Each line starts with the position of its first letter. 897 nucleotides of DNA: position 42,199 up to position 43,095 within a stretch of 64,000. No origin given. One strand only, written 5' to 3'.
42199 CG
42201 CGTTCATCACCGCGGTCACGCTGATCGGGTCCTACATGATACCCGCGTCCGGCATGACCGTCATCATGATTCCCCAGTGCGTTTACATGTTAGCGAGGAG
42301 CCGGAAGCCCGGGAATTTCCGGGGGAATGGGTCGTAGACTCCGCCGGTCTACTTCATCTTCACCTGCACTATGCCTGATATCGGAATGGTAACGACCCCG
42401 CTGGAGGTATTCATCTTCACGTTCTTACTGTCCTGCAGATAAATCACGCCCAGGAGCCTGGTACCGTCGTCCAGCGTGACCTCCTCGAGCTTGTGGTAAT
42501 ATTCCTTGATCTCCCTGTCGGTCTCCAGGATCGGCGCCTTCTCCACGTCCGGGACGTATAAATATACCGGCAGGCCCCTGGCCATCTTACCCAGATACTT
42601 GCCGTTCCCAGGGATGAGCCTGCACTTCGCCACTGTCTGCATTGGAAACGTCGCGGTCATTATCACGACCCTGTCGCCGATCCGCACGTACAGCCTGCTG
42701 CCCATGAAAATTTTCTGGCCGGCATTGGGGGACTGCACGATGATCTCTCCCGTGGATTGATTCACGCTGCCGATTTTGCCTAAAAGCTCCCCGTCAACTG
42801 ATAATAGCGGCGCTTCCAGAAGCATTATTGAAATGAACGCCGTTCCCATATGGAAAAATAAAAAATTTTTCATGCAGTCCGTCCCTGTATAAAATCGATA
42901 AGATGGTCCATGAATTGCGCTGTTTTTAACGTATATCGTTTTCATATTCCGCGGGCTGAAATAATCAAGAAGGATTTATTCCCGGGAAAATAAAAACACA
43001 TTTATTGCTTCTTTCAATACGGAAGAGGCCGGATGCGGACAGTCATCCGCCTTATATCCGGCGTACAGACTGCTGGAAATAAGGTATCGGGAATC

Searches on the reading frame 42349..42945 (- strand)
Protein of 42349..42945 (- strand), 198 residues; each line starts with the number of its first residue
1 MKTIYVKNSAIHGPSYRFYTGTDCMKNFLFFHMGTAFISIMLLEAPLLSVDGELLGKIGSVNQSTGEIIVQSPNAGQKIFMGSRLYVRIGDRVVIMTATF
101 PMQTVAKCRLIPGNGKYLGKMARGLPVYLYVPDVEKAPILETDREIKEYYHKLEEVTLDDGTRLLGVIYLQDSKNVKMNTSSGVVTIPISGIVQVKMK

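Call 5: search_protein_families(library=pfam, proteins=[window:42349-42945:-], max_evalue=0.01)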
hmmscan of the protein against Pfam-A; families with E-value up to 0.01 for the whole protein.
window:42349-42945:- (198 aa): 0 families

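Call 12: search_protein_families(library=ncbifam, proteins=[window:42349-42945:-], max_evalue=1)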
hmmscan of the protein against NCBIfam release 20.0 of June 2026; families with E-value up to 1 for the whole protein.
window:42349-42945:- (198 aa): 2 families
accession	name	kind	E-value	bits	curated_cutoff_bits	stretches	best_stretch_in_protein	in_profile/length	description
NF047433.1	Lepto_7_Nterm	domain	0.00069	19.3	43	1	153-197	15-60/63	LA_0442/LA_0875 N-terminal domain-containing protein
NF033165.1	lipo_LipL45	exception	0.0024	17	350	1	140-189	325-375/391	lipoprotein LipL45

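Call 13: search_protein_families(library=pfam, proteins=[window:42349-42945:-], max_evalue=10)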
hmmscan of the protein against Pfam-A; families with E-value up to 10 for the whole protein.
window:42349-42945:- (198 aa): 0 families
